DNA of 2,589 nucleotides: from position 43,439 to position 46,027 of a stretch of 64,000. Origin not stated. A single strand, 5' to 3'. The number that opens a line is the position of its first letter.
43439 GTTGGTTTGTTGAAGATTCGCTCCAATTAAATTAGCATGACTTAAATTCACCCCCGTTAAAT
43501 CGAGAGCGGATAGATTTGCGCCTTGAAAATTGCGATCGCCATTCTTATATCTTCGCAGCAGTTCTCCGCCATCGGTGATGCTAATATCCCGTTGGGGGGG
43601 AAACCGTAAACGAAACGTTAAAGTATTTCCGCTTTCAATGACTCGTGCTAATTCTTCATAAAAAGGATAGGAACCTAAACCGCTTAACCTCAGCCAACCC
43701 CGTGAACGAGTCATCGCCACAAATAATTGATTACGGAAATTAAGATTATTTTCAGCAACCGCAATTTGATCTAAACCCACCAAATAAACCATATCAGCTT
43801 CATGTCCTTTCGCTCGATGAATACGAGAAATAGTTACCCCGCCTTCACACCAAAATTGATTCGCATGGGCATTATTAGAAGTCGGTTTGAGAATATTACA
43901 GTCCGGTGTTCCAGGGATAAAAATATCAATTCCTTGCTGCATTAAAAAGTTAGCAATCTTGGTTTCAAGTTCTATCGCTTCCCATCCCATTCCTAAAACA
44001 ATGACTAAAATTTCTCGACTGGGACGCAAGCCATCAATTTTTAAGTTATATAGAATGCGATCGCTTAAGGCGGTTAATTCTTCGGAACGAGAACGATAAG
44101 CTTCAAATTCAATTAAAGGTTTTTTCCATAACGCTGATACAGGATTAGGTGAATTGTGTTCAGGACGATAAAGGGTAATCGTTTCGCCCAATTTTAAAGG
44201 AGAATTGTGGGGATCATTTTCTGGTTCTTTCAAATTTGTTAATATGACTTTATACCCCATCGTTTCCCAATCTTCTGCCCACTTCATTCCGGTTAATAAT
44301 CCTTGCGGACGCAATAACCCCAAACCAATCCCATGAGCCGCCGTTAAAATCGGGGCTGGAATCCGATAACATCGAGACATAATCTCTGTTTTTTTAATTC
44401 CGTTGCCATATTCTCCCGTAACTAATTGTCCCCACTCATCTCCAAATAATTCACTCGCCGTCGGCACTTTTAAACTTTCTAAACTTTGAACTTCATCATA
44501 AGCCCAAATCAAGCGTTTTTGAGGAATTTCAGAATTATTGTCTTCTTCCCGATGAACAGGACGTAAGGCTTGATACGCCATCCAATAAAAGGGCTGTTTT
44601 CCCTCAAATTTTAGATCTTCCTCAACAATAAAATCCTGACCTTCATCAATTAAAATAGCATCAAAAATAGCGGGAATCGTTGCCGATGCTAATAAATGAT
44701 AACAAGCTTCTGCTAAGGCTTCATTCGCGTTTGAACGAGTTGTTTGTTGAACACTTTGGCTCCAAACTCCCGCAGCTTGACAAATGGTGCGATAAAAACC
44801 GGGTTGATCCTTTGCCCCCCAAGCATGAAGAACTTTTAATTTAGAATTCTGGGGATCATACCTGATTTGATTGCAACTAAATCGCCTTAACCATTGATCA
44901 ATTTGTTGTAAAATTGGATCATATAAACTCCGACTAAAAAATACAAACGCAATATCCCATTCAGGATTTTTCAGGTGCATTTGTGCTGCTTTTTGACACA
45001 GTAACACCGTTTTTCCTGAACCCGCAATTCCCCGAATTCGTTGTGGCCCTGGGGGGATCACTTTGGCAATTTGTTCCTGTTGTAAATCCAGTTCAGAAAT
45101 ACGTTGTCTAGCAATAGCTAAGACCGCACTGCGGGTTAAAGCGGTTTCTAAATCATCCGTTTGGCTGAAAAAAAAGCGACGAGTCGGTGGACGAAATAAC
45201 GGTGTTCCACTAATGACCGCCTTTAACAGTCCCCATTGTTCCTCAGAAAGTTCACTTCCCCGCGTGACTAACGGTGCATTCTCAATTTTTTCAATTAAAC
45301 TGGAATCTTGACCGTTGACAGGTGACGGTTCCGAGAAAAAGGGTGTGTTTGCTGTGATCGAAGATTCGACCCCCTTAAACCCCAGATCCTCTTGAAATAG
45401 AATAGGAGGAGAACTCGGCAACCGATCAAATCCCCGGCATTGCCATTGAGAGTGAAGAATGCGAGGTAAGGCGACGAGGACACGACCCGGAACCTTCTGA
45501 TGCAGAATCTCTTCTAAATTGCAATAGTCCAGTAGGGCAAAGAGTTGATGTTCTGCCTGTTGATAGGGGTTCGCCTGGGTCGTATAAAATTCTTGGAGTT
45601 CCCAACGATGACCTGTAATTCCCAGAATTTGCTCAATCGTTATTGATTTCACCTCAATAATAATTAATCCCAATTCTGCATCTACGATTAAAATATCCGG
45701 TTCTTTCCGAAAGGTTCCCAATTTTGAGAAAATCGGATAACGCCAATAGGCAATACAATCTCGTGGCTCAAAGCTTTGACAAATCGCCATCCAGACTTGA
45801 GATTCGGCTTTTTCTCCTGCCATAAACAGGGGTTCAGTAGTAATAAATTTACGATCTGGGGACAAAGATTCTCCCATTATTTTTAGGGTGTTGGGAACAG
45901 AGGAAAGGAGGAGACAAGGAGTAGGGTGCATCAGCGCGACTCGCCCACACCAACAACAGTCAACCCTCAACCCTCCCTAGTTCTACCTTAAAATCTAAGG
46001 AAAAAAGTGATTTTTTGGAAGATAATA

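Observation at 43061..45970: NERD nuclease / SF1 helicase fused to a C-terminal pentapeptide-repeat domain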

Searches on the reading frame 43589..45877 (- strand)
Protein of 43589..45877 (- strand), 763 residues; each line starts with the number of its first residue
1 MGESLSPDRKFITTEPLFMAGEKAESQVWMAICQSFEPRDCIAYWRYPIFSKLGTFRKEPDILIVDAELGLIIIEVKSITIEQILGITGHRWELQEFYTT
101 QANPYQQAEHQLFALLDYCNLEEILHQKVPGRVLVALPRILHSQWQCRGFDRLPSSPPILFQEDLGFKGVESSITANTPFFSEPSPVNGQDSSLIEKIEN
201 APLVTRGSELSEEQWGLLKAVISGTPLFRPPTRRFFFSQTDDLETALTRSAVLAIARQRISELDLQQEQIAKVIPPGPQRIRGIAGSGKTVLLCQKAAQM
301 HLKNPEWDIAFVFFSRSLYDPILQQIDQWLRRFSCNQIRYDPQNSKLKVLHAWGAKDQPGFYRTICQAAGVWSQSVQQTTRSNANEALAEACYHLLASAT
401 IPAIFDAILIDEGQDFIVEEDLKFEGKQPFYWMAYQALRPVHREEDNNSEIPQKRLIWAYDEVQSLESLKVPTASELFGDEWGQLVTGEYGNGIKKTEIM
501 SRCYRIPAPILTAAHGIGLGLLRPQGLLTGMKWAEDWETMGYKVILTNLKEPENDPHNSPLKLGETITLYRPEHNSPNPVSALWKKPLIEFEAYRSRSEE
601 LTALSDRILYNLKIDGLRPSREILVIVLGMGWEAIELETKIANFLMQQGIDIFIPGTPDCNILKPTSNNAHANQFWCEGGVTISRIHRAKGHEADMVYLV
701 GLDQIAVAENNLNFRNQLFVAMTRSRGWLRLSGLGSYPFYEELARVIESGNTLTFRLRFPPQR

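Call 30: search_protein_representatives(protein=window:43589-45877:-)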
Query: 763 residues. Proteins with E-value up to 0.001 (for the whole library): 1689; up to 1e-10: 884; up to 1e-30: 408. The best 150 are listed.
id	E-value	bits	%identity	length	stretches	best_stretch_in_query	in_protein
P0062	2.4e-293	991.4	64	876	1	6-763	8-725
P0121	8.1e-262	887.1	59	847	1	10-763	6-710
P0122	1.3e-230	783.9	54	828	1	11-762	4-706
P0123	2.0e-215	733.7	51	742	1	6-756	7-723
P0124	2.5e-187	640.8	45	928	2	193-760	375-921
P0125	3.3e-187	640.4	48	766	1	6-762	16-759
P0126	2.8e-186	637.3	49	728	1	8-763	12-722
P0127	6.2e-186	636.2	47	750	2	192-755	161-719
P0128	6.6e-181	619.6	45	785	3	195-709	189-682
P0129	1.3e-177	608.7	47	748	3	194-713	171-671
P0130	3.2e-174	597.5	45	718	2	192-760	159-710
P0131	3.6e-173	594.0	46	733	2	206-760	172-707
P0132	6.4e-169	579.9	46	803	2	193-761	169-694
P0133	8.0e-168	576.3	47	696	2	192-759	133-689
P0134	3.8e-164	564.1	45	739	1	10-758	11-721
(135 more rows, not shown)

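Call 33: list_cluster_members(proteins=[P0121, P0122, P0132, P0123, P0124, P0125, P0126, P0127, P0128, P0130])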
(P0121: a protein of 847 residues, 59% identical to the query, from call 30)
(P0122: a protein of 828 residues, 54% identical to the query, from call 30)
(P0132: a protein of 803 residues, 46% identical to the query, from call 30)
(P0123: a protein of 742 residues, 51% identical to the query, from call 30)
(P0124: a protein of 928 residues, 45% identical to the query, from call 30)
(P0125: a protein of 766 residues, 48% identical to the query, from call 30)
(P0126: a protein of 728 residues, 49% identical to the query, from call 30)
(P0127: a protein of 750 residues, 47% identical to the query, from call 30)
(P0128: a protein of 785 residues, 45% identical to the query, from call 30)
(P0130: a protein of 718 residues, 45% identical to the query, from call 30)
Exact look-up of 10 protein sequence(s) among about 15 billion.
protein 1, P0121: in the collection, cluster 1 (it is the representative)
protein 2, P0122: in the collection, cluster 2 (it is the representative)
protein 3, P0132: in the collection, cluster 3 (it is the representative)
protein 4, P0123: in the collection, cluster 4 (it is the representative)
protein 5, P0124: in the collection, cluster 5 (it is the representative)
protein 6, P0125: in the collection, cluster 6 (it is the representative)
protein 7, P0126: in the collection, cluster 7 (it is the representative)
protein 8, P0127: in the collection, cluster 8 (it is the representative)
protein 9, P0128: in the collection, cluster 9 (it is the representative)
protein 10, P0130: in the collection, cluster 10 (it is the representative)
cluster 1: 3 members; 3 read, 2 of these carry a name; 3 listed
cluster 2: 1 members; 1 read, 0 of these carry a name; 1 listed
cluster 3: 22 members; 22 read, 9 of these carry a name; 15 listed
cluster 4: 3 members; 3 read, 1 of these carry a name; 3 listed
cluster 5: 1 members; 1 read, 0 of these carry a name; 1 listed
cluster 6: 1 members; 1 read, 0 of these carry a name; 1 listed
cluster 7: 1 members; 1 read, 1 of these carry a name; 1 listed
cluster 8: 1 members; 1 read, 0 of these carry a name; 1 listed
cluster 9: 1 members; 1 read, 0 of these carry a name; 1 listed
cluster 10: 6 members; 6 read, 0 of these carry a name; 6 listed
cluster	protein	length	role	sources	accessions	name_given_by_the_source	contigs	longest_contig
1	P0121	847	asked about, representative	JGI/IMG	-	superfamily I DNA and RNA helicase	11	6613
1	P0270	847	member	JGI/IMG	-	superfamily I DNA and RNA helicase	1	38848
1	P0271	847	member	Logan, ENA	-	-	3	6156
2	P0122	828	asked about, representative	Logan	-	-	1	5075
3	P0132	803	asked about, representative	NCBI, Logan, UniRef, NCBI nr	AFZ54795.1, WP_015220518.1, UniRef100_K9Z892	pentapeptide repeat-containing protein [Cyanobacterium aponinum] | NERD domain protein n=1 Tax=Cyanobacterium aponinum (strain PCC 10605) TaxID=755178 ...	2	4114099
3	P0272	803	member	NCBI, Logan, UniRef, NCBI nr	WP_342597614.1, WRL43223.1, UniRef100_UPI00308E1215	pentapeptide repeat-containing protein [Cyanobacterium aponinum UTEX 3222] | pentapeptide repeat-containing protein n=1 Tax=Cyanobacterium aponinum TaxID=379064 ...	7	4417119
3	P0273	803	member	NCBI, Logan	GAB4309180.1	MAG: hypothetical protein Kow0091_14780 [Geminocystis sp.]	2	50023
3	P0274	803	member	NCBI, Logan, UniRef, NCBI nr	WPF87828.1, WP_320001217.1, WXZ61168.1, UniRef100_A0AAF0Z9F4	pentapeptide repeat-containing protein [Cyanobacterium aponinum AL20118] | Pentapeptide repeat-containing protein n=1 Tax=Cyanobacterium aponinum AL20115 ... | pentapeptide repeat-containing protein [Cyanobacterium aponinum]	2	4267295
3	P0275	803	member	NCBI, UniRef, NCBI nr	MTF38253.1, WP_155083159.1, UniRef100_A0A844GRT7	pentapeptide repeat-containing protein [Cyanobacterium aponinum] | DNA/RNA helicase n=1 Tax=Cyanobacterium aponinum 0216 TaxID=2676140 RepID=A0A844GRT7_9CHRO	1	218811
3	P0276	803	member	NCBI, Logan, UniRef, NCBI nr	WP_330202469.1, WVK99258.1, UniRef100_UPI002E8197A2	pentapeptide repeat-containing protein [Cyanobacterium sp. DS4] | pentapeptide repeat-containing protein n=1 Tax=Cyanobacterium sp. DS4 TaxID=2878255 ... | pentapeptide repeat-containing protein [Cyanobacterium sp. Dongsha4]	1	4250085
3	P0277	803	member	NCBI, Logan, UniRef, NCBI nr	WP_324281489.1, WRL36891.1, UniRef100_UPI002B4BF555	pentapeptide repeat-containing protein [Cyanobacterium aponinum UTEX 3221] | pentapeptide repeat-containing protein n=1 Tax=Cyanobacterium aponinum TaxID=379064 ... | pentapeptide repeat-containing protein [Cyanobacterium aponinum]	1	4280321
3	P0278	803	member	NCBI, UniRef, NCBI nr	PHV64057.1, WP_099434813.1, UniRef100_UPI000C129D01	pentapeptide repeat-containing protein [Cyanobacterium aponinum] | pentapeptide repeat-containing protein n=1 Tax=Cyanobacterium aponinum TaxID=379064 ...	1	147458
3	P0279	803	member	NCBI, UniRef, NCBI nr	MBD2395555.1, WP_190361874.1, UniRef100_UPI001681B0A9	pentapeptide repeat-containing protein [Cyanobacterium aponinum FACHB-4101] | pentapeptide repeat-containing protein n=1 Tax=Cyanobacterium aponinum TaxID=379064 ... | pentapeptide repeat-containing protein [Cyanobacterium aponinum]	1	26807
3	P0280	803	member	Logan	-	-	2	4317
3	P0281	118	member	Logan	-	-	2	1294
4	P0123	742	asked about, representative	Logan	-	-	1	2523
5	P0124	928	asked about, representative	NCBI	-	-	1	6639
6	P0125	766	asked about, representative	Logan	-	-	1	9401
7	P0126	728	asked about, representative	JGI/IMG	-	superfamily I DNA and RNA helicase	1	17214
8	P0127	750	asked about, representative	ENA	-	-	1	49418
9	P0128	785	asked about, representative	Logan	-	-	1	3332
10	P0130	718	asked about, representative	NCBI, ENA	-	-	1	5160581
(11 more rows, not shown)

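Call 36: search_dna_similar(query=window:43589-45877:-, collection=plasmids, mode=protein, max_rows=25)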
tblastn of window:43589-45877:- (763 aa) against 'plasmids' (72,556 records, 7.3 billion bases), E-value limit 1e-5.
Records with a match: 58; places in all: 59; records where one place covers at least 80% of the query: 22.
Best place of each record, by identity: <60% 58.
By first word of the organism name: Deinococcus 9; Lactococcus 6; Bacillus 6; Acinetobacter 5; Leptolyngbya 4; Nostoc 3; Haloarcula 3; Escherichia 3; Proteus 2; Agrobacterium 2; and 15 more.
By predicted mobility (MOB-suite, as given by PLSDB): non-mobilizable 39; conjugative 10; mobilizable 9.
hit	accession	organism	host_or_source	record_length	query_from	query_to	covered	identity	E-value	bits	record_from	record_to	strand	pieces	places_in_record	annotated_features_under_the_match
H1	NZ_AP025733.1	Nostoc cf. commune SO-36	-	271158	4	762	99%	45.8%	4e-132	658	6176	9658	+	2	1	IS4 family transposase | ATP-binding domain-containing protein | NERD domain-containing protein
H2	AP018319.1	Nostoc sp. HK-01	-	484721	10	763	99%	45.5%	0e+0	626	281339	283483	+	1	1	pentapeptide repeat protein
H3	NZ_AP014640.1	Leptolyngbya boryana IAM M-101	-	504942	8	763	99%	42.8%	0e+0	592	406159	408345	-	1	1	nuclease-related domain-containing DEAD/DEAH box helicase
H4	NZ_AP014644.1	Leptolyngbya boryana dg5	-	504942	8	763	99%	42.8%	0e+0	592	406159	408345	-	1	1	nuclease-related domain-containing DEAD/DEAH box helicase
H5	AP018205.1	Leptolyngbya boryana NIES-2135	-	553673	8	763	99%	42.8%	0e+0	592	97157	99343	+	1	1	pentapeptide repeat protein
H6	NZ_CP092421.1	Leptolyngbya boryana IU 594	-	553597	8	763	99%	42.8%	0e+0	592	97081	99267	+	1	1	nuclease-related domain-containing DEAD/DEAH box helicase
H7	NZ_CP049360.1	Deinococcus wulumuqiensis R12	cell culture,soil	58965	10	760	98%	42.6%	9e-179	575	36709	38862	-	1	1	nuclease-related domain-containing DEAD/DEAH box helicase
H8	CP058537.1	Deinococcus sp. D7000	seawater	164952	11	763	99%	42.4%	1e-177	572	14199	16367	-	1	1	ATP-binding domain-containing protein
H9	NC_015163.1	Deinococcus proteolyticus MRP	feces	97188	10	760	98%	42.4%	2e-175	566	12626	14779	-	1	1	nuclease-related domain-containing DEAD/DEAH box helicase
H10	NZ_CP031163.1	Deinococcus wulumuqiensis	cell culture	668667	10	760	98%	42.2%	1e-177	572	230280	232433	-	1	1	nuclease-related domain-containing DEAD/DEAH box helicase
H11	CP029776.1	Deinococcus actinosclerus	mixed culture,wastewater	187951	7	760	99%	41.9%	4e-173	559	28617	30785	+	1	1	NERD domain protein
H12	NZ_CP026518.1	Deinococcus sp. NW-56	whole organism,water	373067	10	763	98%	41.8%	6e-149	568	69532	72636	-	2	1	ATP-binding domain-containing protein | IS5 family transposase | hypothetical protein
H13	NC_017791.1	Deinococcus gobiensis I-0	-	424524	10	763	99%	40.3%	1e-110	544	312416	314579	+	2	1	ATP-binding domain-containing protein | nuclease-related domain-containing protein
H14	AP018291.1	Calothrix sp. NIES-4105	-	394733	10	758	98%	40.3%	4e-159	518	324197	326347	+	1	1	rfrA pentapeptide repeat-containing protein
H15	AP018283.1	Chondrocystis sp. NIES-4102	-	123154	9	544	70%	50.5%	2e-162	528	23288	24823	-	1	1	pentapeptide repeat protein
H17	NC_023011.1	Haloarcula hispanica N601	-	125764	11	760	98%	33.7%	5e-112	382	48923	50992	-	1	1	nuclease-related domain-containing DEAD/DEAH box helicase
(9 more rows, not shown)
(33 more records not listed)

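Call 37: get_annotated_region(hit=H2, flank=6000)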
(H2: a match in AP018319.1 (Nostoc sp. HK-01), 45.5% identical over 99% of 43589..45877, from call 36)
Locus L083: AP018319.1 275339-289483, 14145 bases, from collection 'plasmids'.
description: Nostoc sp. HK-01 plasmid plasmid1 DNA, complete genome
organism: Nostoc sp. HK-01 (NCBI taxid 196308)
taxonomy: Bacteria; Cyanobacteriota; Cyanophyceae; Nostocales; Nostocaceae; Nostoc; Nostoc sp. HK-01
host: -; source: -; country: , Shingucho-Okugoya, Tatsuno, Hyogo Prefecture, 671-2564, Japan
typing (MOB-suite, as given by PLSDB): mobilizable; relaxase MOBV
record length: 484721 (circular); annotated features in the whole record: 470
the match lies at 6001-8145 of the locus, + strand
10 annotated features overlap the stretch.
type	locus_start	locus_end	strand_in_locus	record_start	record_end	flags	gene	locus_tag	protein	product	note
CDS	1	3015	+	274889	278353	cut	-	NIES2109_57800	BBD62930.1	helicase domain protein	-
CDS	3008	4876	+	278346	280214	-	-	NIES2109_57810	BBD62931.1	hypothetical protein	-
CDS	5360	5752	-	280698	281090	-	-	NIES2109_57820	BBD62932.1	hypothetical protein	-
CDS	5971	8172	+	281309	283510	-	-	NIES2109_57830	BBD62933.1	pentapeptide repeat protein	-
CDS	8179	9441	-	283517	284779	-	-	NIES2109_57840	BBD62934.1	hypothetical protein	-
CDS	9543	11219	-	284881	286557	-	-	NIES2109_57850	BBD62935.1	hypothetical protein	-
CDS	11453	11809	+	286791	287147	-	-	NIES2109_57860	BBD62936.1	hypothetical protein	-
CDS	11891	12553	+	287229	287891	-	-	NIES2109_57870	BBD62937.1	hypothetical protein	-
CDS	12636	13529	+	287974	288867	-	-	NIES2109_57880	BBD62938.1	hypothetical protein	-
CDS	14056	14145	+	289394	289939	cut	-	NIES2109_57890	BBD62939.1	hypothetical protein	-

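Call 38: get_annotated_region(hit=H7, flank=6000)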
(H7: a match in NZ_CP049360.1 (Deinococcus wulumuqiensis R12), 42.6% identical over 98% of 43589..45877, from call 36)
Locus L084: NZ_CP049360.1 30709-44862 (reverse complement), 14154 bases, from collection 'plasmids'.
description: Deinococcus wulumuqiensis R12 plasmid unnamed3, complete sequence
organism: Deinococcus wulumuqiensis R12 (NCBI taxid 1288484)
taxonomy: Bacteria; Deinococcota; Deinococci; Deinococcales; Deinococcaceae; Deinococcus; Deinococcus wulumuqiensis; Deinococcus wulumuqiensis R12
host: -; source: cell culture,soil; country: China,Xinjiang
typing (MOB-suite, as given by PLSDB): non-mobilizable
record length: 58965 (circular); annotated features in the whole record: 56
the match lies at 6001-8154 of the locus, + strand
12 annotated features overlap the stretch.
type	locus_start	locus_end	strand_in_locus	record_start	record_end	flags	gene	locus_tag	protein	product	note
CDS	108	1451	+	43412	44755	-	-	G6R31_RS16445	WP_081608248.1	replication initiator protein A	-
CDS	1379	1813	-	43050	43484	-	-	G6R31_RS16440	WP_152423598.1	hypothetical protein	-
CDS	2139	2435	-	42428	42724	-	-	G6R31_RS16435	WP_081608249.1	helix-turn-helix transcriptional regulator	-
CDS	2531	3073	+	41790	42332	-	-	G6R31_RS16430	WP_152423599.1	hypothetical protein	-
CDS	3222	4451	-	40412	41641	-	-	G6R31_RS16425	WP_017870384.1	DUF790 family protein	-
CDS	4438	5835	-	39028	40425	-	-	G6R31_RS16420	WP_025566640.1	DEAD/DEAH box helicase family protein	-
CDS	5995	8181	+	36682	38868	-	-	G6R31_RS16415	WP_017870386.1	nuclease-related domain-containing DEAD/DEAH box helicase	-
CDS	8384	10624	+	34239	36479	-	-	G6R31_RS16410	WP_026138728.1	3'-5' exonuclease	-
CDS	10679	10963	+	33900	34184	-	-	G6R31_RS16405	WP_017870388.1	DUF3006 domain-containing protein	-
CDS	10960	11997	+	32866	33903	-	-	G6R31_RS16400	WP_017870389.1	excalibur calcium-binding domain-containing protein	-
CDS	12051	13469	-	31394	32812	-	-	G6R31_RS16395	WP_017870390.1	FAD-binding domain-containing protein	-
CDS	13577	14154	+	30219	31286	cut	-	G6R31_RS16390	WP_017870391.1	WYL domain-containing protein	-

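Call 43: find_homologous_proteins(query=P0132, max_evalue=1e-30)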
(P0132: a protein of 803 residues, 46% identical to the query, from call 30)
Query P0132 (803 aa): 854 proteins with E <= 1e-30 among 8000 candidates; the best 120 are listed.
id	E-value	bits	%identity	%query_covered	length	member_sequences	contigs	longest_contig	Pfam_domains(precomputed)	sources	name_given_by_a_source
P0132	0.0e+0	1839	100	100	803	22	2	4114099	PF13538.13,PF13576.13,PF13599.14,PF00805.29,PF04851.22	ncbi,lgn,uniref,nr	ncbi:pentapeptide repeat-containing protein [Cyanobacterium aponinum]|uniref:NERD domain protein n=1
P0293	0.0e+0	1308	70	99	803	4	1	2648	PF13538.13,PF13576.13,PF13599.14,PF00805.29,PF08378.18,PF04851.22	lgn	-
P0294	0.0e+0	1037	58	98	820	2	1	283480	PF13538.13,PF13576.13,PF13599.14,PF00805.29,PF04851.22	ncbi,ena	-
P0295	0.0e+0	1036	58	98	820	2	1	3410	PF13538.13,PF13576.13,PF13599.14,PF00805.29,PF08378.18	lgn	-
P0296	0.0e+0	1033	58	98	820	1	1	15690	PF13538.13,PF13576.13,PF13599.14,PF00805.29,PF08378.18,PF04851.22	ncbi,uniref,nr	ncbi:pentapeptide repeat-containing protein [Geminocystis sp. GBBB08]|uniref:pentapeptide repeat-con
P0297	0.0e+0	1021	56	98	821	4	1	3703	PF13538.13,PF13576.13,PF13599.14,PF00805.29,PF08378.18,PF04851.22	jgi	jgi:superfamily I DNA and RNA helicase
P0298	0.0e+0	1011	57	98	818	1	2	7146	PF13538.13,PF13576.13,PF13599.14,PF00805.29,PF08378.18,PF04851.22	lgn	-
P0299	1.3e-277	941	54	98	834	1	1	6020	PF13538.13,PF13599.14,PF00805.29,PF08378.18,PF04851.22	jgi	jgi:superfamily I DNA and RNA helicase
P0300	3.4e-274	930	54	98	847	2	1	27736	PF13538.13,PF13576.13,PF01443.25,PF13361.13,PF13599.14,PF00805.29,PF08378.18,PF04851.22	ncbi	-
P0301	9.5e-274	928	53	98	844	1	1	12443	PF13538.13,PF13599.14,PF00805.29,PF08378.18,PF04851.22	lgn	-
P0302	2.1e-252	858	49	99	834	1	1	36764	PF13538.13,PF13576.13,PF13599.14,PF00805.29,PF08378.18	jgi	jgi:superfamily I DNA and RNA helicase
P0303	4.8e-252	857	49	100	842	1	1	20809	PF13538.13,PF13599.14,PF00805.29,PF08378.18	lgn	-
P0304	1.8e-247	842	48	100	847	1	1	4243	PF13538.13,PF13576.13,PF13599.14,PF00805.29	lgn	-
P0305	7.0e-246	836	48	99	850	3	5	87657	PF13538.13,PF13599.14,PF00805.29,PF08378.18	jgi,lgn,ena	jgi:superfamily I DNA and RNA helicase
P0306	5.7e-245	833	48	99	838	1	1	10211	PF13538.13,PF13599.14,PF00805.29,PF08378.18,PF04851.22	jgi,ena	jgi:superfamily I DNA and RNA helicase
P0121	8.0e-236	803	46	99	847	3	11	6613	PF13538.13,PF13599.14,PF00805.29,PF08378.18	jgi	jgi:superfamily I DNA and RNA helicase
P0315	3.0e-233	795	47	99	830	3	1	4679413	PF13538.13,PF13599.14,PF00805.29,PF08378.18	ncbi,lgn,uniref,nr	ncbi:pentapeptide repeat protein [Rippkaea orientalis PCC 8801]|uniref:Pentapeptide repeat protein n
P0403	5.8e-218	744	44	96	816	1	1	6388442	PF13538.13,PF13361.13,PF13599.14,PF00805.29,PF08378.18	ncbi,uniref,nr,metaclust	ncbi:pentapeptide repeat-containing protein [Pleurocapsa sp. PCC 7319]|uniref:pentapeptide repeat-co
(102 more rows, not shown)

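Call 55: get_annotated_region(hit=H3, flank=6000)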
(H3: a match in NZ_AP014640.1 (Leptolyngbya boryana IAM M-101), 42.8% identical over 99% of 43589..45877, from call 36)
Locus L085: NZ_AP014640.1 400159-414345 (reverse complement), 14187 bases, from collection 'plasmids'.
description: Leptolyngbya boryana IAM M-101 plasmid pLBX
organism: Leptolyngbya boryana IAM M-101 (NCBI taxid 411966)
taxonomy: Bacteria; Cyanobacteriota; Cyanophyceae; Leptolyngbyales; Leptolyngbyaceae; Leptolyngbya; Leptolyngbya boryana; Leptolyngbya boryana IAM M-101
host: -; source: -; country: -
typing (MOB-suite, as given by PLSDB): non-mobilizable
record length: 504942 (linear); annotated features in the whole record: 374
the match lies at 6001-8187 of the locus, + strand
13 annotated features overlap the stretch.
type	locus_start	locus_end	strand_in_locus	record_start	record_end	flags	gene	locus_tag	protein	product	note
CDS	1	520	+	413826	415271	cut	istA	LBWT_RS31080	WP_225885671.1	IS21 family transposase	-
CDS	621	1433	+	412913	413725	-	istB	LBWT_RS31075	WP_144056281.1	IS21-like element helper ATPase IstB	-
CDS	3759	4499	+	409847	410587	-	istB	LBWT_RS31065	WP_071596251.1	IS21-like element helper ATPase IstB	-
CDS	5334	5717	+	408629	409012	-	-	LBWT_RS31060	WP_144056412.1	hypothetical protein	-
CDS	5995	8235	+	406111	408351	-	-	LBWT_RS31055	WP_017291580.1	nuclease-related domain-containing DEAD/DEAH box helicase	-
CDS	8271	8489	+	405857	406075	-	-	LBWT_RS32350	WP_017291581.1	hypothetical protein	-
CDS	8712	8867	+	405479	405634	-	-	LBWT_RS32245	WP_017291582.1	hypothetical protein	-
CDS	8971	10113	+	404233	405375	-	-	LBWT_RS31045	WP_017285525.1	IS4 family transposase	-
CDS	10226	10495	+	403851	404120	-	-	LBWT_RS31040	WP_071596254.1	hypothetical protein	-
CDS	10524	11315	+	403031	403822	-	-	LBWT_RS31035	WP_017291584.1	endonuclease/exonuclease/phosphatase family protein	-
CDS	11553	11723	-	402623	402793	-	-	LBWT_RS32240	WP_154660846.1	hypothetical protein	-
CDS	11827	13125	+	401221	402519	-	-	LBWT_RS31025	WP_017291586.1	PD-(D/E)XK nuclease family protein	-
CDS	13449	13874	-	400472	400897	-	-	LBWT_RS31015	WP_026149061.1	hypothetical protein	-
